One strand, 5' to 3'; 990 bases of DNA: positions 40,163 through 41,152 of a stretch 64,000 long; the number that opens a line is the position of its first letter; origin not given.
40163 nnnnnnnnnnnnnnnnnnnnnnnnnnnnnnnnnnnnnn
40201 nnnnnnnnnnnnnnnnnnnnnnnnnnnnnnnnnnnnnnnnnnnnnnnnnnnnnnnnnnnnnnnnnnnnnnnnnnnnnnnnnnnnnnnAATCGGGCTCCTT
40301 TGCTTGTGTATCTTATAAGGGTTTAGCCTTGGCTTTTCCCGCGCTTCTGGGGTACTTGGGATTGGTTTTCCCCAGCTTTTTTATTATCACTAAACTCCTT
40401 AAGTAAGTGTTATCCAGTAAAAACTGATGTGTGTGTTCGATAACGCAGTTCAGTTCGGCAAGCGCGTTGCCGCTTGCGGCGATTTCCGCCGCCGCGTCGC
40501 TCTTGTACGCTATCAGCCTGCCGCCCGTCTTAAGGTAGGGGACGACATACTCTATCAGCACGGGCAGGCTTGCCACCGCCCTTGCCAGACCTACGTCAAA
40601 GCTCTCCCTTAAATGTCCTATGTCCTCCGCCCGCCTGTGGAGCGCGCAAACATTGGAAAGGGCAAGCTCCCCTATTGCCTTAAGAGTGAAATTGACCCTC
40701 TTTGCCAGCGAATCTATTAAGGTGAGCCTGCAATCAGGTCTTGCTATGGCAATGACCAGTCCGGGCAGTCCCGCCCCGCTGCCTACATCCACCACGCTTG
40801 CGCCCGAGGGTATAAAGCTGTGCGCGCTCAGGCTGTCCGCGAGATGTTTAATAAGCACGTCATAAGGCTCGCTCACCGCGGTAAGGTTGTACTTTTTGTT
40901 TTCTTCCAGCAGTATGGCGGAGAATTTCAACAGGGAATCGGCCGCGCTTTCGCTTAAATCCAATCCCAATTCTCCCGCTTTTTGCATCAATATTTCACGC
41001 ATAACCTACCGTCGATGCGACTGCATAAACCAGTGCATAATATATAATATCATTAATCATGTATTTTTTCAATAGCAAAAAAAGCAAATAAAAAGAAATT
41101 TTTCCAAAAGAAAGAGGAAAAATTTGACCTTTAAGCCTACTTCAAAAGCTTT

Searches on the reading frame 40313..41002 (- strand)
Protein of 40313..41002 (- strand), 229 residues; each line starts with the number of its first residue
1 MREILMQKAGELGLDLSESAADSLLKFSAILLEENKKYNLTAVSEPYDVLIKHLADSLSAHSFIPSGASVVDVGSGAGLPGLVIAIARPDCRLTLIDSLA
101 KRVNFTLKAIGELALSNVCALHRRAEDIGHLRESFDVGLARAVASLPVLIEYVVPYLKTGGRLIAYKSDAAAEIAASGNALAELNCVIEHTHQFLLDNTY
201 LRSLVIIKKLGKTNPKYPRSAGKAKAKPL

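Call 50: search_protein_families(library=pfam, proteins=[window:40313-41002:-], max_evalue=0.00001)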
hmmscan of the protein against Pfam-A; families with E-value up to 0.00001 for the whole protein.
window:40313-41002:- (229 aa): 2 families
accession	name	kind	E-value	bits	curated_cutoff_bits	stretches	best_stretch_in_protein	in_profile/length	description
PF02527.21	GidB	-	3.8e-43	147.4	27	1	23-183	4-165/184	rRNA small subunit methyltransferase G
PF13847.12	Methyltransf_31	-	7.2e-07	29.4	27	1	66-183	3-127/145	Methyltransferase domain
